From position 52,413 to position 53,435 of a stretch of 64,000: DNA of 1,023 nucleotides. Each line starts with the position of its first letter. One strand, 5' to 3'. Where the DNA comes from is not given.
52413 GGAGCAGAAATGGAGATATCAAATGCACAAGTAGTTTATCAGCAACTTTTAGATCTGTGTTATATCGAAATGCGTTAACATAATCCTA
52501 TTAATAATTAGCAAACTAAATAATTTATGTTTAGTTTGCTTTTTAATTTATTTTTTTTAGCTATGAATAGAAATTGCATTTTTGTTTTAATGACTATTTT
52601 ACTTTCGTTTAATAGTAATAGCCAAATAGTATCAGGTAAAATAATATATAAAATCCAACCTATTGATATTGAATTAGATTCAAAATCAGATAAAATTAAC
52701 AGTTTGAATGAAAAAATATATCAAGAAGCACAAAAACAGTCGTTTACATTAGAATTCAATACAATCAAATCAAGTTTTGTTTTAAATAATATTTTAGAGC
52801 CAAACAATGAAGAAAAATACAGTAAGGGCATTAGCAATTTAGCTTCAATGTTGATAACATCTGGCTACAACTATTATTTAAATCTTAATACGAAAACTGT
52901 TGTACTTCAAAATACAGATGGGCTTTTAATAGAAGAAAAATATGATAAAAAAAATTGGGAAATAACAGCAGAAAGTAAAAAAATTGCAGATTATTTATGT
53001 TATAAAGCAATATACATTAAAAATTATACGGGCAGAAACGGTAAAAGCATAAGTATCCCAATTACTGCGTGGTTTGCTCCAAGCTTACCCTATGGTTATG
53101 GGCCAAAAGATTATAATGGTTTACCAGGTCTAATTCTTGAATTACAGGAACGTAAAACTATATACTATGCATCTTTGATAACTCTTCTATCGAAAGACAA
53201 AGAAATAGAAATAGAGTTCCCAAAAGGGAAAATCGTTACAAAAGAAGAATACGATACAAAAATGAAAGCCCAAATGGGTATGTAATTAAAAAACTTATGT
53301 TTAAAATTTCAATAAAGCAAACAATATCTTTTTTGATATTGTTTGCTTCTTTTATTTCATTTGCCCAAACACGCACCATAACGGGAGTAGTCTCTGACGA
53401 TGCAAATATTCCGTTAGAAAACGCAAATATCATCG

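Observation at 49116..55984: Accessory locus of GLPGLI paralogues, small two-Cys secreted proteins and a plug-plus-barrel outer-membrane protein: candidate uncharacterised envelope system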

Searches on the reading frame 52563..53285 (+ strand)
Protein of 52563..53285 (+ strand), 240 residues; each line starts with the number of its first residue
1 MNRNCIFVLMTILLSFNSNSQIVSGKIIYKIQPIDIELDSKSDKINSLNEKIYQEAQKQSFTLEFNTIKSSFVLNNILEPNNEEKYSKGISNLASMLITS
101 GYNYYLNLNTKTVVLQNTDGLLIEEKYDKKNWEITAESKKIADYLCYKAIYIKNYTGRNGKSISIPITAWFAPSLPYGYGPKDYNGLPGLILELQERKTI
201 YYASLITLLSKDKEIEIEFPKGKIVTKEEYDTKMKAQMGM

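Call 3: search_protein_families(library=pfam, proteins=[window:52563-53285:+], max_evalue=0.01)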
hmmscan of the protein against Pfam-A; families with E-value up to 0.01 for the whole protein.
window:52563-53285:+ (240 aa): 1 family
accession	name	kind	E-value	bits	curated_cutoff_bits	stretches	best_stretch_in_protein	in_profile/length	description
PF09697.16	Porph_ging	-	1.3e-14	55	25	2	165-193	53-81/81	Protein of unknown function (Porph_ging)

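Call 4: search_protein_families(library=ncbifam, proteins=[window:52563-53285:+], max_evalue=0.01)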
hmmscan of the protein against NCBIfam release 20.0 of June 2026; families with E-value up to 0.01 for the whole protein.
window:52563-53285:+ (240 aa): 2 families
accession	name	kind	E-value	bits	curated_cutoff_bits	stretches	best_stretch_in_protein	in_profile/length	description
TIGR01200.1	GLPGLI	subfamily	2.4e-38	132.2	50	1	5-236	3-227/229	GLPGLI family protein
NF038110.1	Lys_methyl_FliB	equivalog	0.0014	18.2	85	1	22-163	182-322/373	flagellin lysine-N-methylase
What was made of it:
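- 52563..53285 (+): GLPGLI-3, with a signal peptide ending ...SNS|Q. It has a bowl-shaped beta-sheet fold. Call 4 (E 2e-38).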

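Call 31: find_related_loci(query=A3, collection=genome_contigs, flank=10000)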
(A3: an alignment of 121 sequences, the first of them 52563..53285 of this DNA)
Query A3 (240 aa) in genome_contigs; peptide patterns used: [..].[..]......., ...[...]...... (x = any residue, [..] = any of these).
600 stretches matched a pattern (row limit reached: there are more); 596 encode a relative of the query (tblastn E <= 1e-3); the best 80 are kept; 80 distinct loci.
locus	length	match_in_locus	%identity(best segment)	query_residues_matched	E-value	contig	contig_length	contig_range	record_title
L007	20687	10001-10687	44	9-234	1e-55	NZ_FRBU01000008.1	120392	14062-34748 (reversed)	Flavobacterium xanthum strain DSM 3661, whole genome shotgun sequence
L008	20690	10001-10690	43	3-231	2e-53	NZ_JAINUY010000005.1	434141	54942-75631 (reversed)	Flavobacterium potami strain 17A NODE_5_length_434141_cov_29.603453, whole genome shotgun sequence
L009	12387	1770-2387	38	17-231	2e-38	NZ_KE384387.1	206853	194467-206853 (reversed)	Flavobacterium tegetincola DSM 22377 H602DRAFT_scaffold00007.7, whole genome shotgun sequence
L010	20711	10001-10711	32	6-240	8e-32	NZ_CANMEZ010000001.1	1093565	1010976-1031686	Uncultured Kordia sp. isolate 396.fasta NODE_1, whole genome shotgun sequence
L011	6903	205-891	37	10-233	2e-31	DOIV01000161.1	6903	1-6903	MAG TPA_asm: Flavobacteriaceae bacterium isolate UBA7954 contig_3100, whole genome shotgun sequence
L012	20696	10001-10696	37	3-235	1e-28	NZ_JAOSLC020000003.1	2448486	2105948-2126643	Polaribacter ponticola strain MSW5 contig_6, whole genome shotgun sequence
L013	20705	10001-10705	33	6-239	6e-27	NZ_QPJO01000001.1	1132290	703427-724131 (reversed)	Winogradskyella arenosi strain CECT 7958 Ga0244642_101, whole genome shotgun sequence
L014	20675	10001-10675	33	6-238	3e-26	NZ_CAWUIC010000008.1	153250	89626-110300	MAG: uncultured Flavobacterium sp. isolate SRR17458625_maxbin2_4_1705322976 ERZ21854034.30, whole genome shotgun sequenc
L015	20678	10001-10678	35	1-231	1e-26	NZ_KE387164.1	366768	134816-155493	Tenacibaculum ovolyticum DSM 18103 H518DRAFT_scaffold00002.2, whole genome shotgun sequence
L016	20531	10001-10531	36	50-236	2e-26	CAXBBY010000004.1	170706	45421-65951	MAG TPA_asm: uncultured Flavobacteriaceae bacterium isolate ERR2762128_binner12_Refined_81 genome assembly, contig: ERZ3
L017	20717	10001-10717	32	8-231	2e-26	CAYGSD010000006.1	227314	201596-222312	MAG TPA_asm: uncultured Roseivirgaceae bacterium isolate ERP117304_co2_135 genome assembly, contig: NODE_53_length_22731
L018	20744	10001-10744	31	6-237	4e-26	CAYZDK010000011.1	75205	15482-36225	MAG TPA_asm: uncultured Polaribacter sp. isolate SRP342821_co1_174 genome assembly, contig: NODE_228_length_75205_cov_89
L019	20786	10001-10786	30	5-238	1e-25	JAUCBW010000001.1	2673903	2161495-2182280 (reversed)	MAG: Flavobacteriaceae bacterium isolate R4x_68d_np_Bin1.6 contig_1301, whole genome shotgun sequence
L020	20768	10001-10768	32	1-238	2e-25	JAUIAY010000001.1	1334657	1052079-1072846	MAG: Bacteroidia bacterium isolate 6_bin.19 NODE_1_length_1334657_cov_3.861485, whole genome shotgun sequence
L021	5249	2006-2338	44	126-236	4e-25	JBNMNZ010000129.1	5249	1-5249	MAG: Polaribacter sp. isolate 3300047667_100 Ga0491197_0031158, whole genome shotgun sequence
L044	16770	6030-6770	32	8-238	9e-23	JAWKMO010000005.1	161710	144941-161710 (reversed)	MAG: Flavobacteriaceae bacterium isolate ABC1.15 ABC1.15.fa-5, whole genome shotgun sequence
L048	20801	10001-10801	30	5-238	1e-22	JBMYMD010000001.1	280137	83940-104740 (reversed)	MAG: Flavobacteriaceae bacterium isolate ME_XS_2108_bin27 ME_XS_2108_bin27_0, whole genome shotgun sequence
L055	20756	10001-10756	30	5-230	4e-22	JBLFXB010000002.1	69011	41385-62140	MAG: Polaribacter sp. isolate 3300053785_112 Ga0535658_0000421, whole genome shotgun sequence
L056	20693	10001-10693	32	19-231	4e-22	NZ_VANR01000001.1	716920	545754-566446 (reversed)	Polaribacter aestuariivivens strain DBTF-3 contig1, whole genome shotgun sequence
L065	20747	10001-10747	32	6-234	6e-22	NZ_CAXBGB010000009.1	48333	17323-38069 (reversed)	MAG: uncultured Winogradskyella sp. isolate ERR2762132_binner13_Refined_5 ERZ3422167.864, whole genome shotgun sequence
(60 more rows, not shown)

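Call 37: predict_structure(alignment_id=A3)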
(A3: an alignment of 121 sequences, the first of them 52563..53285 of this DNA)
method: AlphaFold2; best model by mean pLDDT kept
length: 240 residues; sequences in the alignment: 121
mean_pLDDT: 88.9   pTM: 0.83
mean pLDDT of the five models: 88.9, 88.4, 87.2, 86.9, 86.3
residues with pLDDT >= 90: 162; 70-90: 56; 50-70: 21; < 50: 1
segments of 3 or more residues with pLDDT < 50: none
pLDDT, mean of each block of 10 residues (from residue 1): 78 63 88 82 90 92 96 77 69 91 96 94 96 98 97 91 96 96 97 96 93 85 93 81
secondary structure, 60 per line:
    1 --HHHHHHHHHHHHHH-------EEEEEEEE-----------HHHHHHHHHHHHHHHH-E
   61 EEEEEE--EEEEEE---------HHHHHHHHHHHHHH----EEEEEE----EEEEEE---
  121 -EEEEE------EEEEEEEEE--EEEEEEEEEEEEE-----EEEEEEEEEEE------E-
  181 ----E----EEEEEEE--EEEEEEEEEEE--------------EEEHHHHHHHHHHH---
elements in order: H3-16 E24-31 H43-58 E60-66 E69-74 H84-97 E102-107 E112-117 E122-126 E133-141 E144-156 E162-172 E190-196 E199-209 E224-226 H227-237
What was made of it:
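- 52563..53285 (+): Call 37 (AlphaFold2, pLDDT 88.9).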

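Call 41: fold_search(model_id=the predicted structure, library=pdb)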
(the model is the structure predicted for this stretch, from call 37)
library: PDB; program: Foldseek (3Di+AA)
matches with E <= 10: 671; with E <= 0.001: 2
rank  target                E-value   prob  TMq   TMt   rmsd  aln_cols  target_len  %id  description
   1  4r4z_A                2.2e-06  1.00  0.52  0.25   6.2       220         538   14  Structure of PNGF-II in P21 space group (released 2015-01-28)
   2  4r4x                  6.0e-06  1.00  0.53  0.25   5.4       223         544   13  Structure of PNGF-II in C2 space group (released 2015-01-28)
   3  6jla_B                3.9e-03  0.98  0.27  0.33   9.5       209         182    8  Crystal structure of a mouse ependymin related protein (released 2020-03-04)
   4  6e8n_A                8.5e-03  0.98  0.30  0.36   7.8       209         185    6  Crystal structure of glycosylated human EPDR1 (released 2019-01-23)
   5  6jla_A                1.0e-02  0.93  0.28  0.33   8.6       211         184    6  Crystal structure of a mouse ependymin related protein (released 2020-03-04)
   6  6jla_D                1.1e-02  0.96  0.29  0.35   8.7       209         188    8  Crystal structure of a mouse ependymin related protein (released 2020-03-04)
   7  6jld_A                1.7e-02  0.92  0.27  0.32   8.7       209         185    7  Crystal structure of a human ependymin related protein (released 2019-07-10)
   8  6jld_B                1.8e-02  0.93  0.29  0.35   8.3       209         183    7  Crystal structure of a human ependymin related protein (released 2019-07-10)
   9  6lxx                  2.3e-02  0.84  0.27  0.33   8.9       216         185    6  Frog EPDR1 with an Ir atom (released 2021-02-17)
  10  6e7o_A                2.5e-02  0.80  0.24  0.32   9.6       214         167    5  Crystal structure of deglycosylated human EPDR1 (released 2019-01-23)
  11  4n96_A                2.5e-02  0.11  0.13  0.10  20.0       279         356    7  E. coli sliding clamp in complex with 6-nitroindazole (released 2013-11-06)
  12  3q4j_E                3.2e-02  0.10  0.13  0.10  20.0       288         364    7  Structure of a small peptide ligand bound to E.coli DNA sliding clamp (released 2011-12-28)
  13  4n9a_A                3.7e-02  0.09  0.13  0.10  20.2       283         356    7  E. coli sliding clamp in complex with (R)-6-chloro-2,3,4,9-tetrahydro-1H-carbazole-1-carboxylic acid (released 2013-11-06)
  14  4n94_A                4.2e-02  0.09  0.13  0.10  20.0       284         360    7  E. coli sliding clamp in complex with 3,4-difluorobenzamide (released 2013-11-06)
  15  3q4j_B                4.2e-02  0.09  0.13  0.10  20.0       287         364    7  Structure of a small peptide ligand bound to E.coli DNA sliding clamp (released 2011-12-28)
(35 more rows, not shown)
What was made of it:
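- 52563..53285 (+): Call 41 (PNGase F-II N-terminal domain, E 2e-6, TM 0.52).
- It matches LolA-like ependymin folds more weakly (calls 37, 41). The GLPGLI bowl fold resembles ligand-binding half-barrels such as ependymin and LolA-like proteins (call 41). There is a weak structural resemblance to ependymin and LolA-like folds (call 41).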

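Call 61: search_protein_families(library=pfam, proteins=[L020:8384-9877:-, L044:3746-4426:-, L065:6367-7149:-, L055:13651-14415:+, L056:9586-9948:+, L048:9258-9872:-], max_evalue=0.01)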
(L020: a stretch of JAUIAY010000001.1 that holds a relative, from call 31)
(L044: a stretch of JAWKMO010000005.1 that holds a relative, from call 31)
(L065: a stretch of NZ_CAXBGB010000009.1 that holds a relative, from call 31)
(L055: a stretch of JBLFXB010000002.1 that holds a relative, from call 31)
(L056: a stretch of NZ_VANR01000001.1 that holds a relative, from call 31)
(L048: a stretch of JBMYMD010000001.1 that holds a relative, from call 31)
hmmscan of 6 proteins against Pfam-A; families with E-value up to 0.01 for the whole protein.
L020:8384-9877:- (497 aa): 6 families
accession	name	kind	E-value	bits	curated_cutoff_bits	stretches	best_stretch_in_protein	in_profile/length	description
PF02518.31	HATPase_c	-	1.4e-18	67.7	26.4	1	393-495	5-108/111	Histidine kinase-, DNA gyrase B-, and HSP90-like ATPase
PF00512.31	HisKA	-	5.1e-11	42.9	26.9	1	278-345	2-66/66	His Kinase A (phospho-acceptor) domain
PF14501.12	HATPase_c_5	-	7.9e-06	26.2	22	1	394-495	10-102/102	GHKL domain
PF24838.2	8xMP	-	0.00037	20.8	30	0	249-301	52-98/136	Octameric membrane protein family (8xMP)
PF13589.12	HATPase_c_3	-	0.0062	17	25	0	394-444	3-54/137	Histidine kinase-, DNA gyrase B-, and HSP90-like ATPase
PF12725.13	DUF3810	-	0.0078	16.1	28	0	250-387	26-160/311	Protein of unknown function (DUF3810)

L044:3746-4426:- (226 aa): 2 families
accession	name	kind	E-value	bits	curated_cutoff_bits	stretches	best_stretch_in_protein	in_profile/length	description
PF00072.30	Response_reg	-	1.4e-29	102.9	30.2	1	7-116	1-110/111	Response regulator receiver domain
PF00486.34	Trans_reg_C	-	2.7e-19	69.5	26.2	1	153-224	4-77/77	Transcriptional regulatory protein, C terminal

L065:6367-7149:- (260 aa): 0 families

L055:13651-14415:+ (254 aa): 0 families

L056:9586-9948:+ (120 aa): 0 families

L048:9258-9872:- (204 aa): 5 families
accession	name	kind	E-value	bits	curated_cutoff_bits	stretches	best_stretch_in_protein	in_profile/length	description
PF01712.25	dNK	-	5.3e-55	186.8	27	1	3-198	1-200/203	Deoxynucleoside kinase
PF13238.12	AAA_18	-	0.00022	22.1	29.4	1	3-66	1-67/128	AAA domain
PF13521.12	AAA_28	-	0.00025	21.8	27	1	3-82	2-84/164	AAA domain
PF02223.23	Thymidylate_kin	-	0.00044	20.4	27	0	110-174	108-171/185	Thymidylate kinase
PF00005.33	ABC_tran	-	0.0018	19.3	25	1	3-83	14-80/137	ABC transporter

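Call 71: search_protein_families(library=padloc, proteins=[window:52563-53285:+], max_evalue=0.01)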
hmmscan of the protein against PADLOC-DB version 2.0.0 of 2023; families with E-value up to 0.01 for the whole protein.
window:52563-53285:+ (240 aa): 0 families

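Call 86: search_protein_representatives(alignment_id=A3)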
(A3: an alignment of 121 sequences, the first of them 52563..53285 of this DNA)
Query: 121 sequences, 235 profile positions. Proteins with E-value up to 0.001 (for the whole library): 11156; up to 1e-10: 5813; up to 1e-30: 1271. The best 150 are listed.
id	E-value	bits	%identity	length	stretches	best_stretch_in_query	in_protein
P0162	5.6e-90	317.4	-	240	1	2-234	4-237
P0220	8.4e-82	290.6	-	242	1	1-233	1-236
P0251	6.8e-79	281.1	-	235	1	1-233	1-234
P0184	8.5e-79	280.8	-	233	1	1-233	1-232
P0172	1.1e-77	277.2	-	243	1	1-234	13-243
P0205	8.7e-77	274.2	-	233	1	1-230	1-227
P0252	2.1e-72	259.9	-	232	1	1-232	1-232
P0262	6.6e-72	258.2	-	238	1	2-232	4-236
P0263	8.6e-72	257.9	-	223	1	18-231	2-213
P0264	4.6e-69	248.9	-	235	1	1-229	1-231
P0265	1.3e-68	247.4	-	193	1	47-234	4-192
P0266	2.7e-68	246.4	-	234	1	1-234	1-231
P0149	8.9e-68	244.7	-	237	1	5-234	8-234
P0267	3.0e-67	243.0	-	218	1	16-233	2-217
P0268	3.4e-67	242.8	-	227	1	1-230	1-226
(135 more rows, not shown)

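Call 89: find_related_loci(query=A3, collection=viral_contigs, flank=6000)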
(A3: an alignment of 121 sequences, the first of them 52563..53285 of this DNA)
Query A3 (240 aa) in viral_contigs; peptide patterns used: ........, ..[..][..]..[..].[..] (x = any residue, [..] = any of these).
27 stretches matched a pattern; 1 encode a relative of the query (tblastn E <= 1e-3); 1 distinct loci.
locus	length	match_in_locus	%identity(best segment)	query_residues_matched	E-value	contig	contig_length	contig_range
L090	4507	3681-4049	25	69-208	7e-8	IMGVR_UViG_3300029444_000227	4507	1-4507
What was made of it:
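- On Known anti-phage defence systems (PADLOC): GLPGLI is almost absent from viral contigs, with 1 weak hit (call 89).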

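Call 90: search_dna_similar(query=window:52563-53285:+, collection=plasmids, mode=protein, max_rows=15)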
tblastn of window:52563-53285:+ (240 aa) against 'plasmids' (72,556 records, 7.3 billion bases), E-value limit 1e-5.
Records with a match: 4; places in all: 4; records where one place covers at least 80% of the query: 1.
Best place of each record, by identity: <60% 4.
By first word of the organism name: Flavobacterium 2; Phocaeicola 1; Flammeovirga 1.
By predicted mobility (MOB-suite, as given by PLSDB): non-mobilizable 4.
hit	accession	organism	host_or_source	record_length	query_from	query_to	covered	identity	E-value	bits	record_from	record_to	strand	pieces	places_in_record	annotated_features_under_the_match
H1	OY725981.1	Phocaeicola massiliensis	-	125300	9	214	86%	25.8%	1e-7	59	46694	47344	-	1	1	record has no annotation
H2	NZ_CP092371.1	Flavobacterium sp. CBA20B-1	cell culture,gut of an abalone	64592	76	201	53%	29.2%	3e-6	55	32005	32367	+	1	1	GLPGLI family protein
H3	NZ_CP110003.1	Flavobacterium sp. N2155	Single cell,Gut of an ablaone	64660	76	201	53%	29.2%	3e-6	55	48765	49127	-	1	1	GLPGLI family protein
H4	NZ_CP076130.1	Flammeovirga kamogawensis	single bacterial isolate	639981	132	208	32%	36.4%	8e-6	54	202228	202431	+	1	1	GLPGLI family protein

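Call 91: get_annotated_region(hit=H2, flank=6000)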
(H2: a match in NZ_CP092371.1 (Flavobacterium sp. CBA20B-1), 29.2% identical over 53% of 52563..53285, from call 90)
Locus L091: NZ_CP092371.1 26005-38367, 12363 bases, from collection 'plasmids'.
description: Flavobacterium sp. CBA20B-1 plasmid unnamed1, complete sequence
organism: Flavobacterium sp. CBA20B-1 (NCBI taxid 2918454)
taxonomy: Bacteria; Bacteroidota; Flavobacteriia; Flavobacteriales; Flavobacteriaceae; Flavobacterium; Flavobacterium sp. CBA20B-1
host: -; source: cell culture,gut of an abalone; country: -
typing (MOB-suite, as given by PLSDB): non-mobilizable
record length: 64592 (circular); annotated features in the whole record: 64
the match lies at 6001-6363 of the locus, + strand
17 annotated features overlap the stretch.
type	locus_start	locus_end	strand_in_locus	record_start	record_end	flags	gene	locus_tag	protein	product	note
CDS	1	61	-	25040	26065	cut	-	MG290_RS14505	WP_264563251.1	zincin-like metallopeptidase domain-containing protein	-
CDS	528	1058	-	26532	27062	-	-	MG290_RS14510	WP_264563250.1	transposase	-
CDS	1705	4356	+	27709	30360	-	-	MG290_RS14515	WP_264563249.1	TonB-dependent receptor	GO:0015891 - siderophore transport [Evidence IEA]; GO:0055085 - transmembrane transport [Evidence IEA]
CDS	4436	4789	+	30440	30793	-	-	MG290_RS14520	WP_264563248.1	hypothetical protein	-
CDS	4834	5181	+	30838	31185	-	-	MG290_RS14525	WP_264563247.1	hypothetical protein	-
CDS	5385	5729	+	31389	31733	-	-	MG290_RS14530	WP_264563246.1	hypothetical protein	-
CDS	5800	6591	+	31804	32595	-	-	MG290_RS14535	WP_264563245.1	GLPGLI family protein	-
CDS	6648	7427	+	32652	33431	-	-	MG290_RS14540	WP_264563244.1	GLPGLI family protein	-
CDS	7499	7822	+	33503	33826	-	-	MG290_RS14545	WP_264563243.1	hypothetical protein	-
CDS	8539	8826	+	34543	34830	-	-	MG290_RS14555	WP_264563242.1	transposase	GO:0006313 - DNA transposition [Evidence IEA]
CDS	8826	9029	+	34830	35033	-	-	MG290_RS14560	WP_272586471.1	hypothetical protein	-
CDS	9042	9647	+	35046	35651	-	-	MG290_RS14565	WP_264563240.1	IS3 family transposase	-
CDS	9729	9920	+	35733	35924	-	-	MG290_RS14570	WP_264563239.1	hypothetical protein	-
CDS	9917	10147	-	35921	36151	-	-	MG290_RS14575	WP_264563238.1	hypothetical protein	-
CDS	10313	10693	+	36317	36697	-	-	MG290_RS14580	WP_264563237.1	hypothetical protein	-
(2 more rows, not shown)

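Call 92: get_annotated_region(hit=H4, flank=6000)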
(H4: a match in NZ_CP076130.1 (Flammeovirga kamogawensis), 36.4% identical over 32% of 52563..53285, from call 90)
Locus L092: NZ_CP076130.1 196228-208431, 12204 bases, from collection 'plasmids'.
description: Flammeovirga kamogawensis strain YS10 plasmid p1, complete sequence
organism: Flammeovirga kamogawensis (NCBI taxid 373891)
taxonomy: Bacteria; Bacteroidota; Cytophagia; Cytophagales; Flammeovirgaceae; Flammeovirga; Flammeovirga kamogawensis
host: -; source: single bacterial isolate; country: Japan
typing (MOB-suite, as given by PLSDB): non-mobilizable
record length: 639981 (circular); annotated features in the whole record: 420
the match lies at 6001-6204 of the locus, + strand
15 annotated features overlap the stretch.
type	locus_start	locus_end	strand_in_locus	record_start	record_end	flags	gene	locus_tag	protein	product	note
CDS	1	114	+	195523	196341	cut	-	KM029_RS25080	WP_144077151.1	ABC transporter ATP-binding protein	-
CDS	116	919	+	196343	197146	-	-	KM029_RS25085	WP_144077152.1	hypothetical protein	-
CDS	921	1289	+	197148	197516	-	-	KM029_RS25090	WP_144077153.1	GntR family transcriptional regulator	GO:0006355 - regulation of DNA-templated transcription [Evidence IEA]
CDS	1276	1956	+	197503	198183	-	-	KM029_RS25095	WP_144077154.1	hypothetical protein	-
CDS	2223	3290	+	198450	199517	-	-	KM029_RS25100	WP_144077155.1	hypothetical protein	-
CDS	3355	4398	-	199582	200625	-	-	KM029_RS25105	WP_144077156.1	M12 family metallopeptidase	GO:0006508 - proteolysis [Evidence IEA]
CDS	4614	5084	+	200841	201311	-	-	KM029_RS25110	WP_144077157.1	hypothetical protein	-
CDS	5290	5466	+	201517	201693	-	-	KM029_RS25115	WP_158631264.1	hypothetical protein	-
CDS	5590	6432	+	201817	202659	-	-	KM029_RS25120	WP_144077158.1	GLPGLI family protein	-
CDS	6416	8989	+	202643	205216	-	-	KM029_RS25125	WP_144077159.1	hypothetical protein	-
CDS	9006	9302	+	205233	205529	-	-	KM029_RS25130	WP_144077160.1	hypothetical protein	-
CDS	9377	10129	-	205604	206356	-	-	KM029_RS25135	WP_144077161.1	DUF4262 domain-containing protein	-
CDS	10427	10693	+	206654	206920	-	-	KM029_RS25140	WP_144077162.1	hypothetical protein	-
CDS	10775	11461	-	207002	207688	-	-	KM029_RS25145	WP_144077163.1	vWA domain-containing protein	-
CDS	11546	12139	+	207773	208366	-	-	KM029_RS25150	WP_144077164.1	hypothetical protein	-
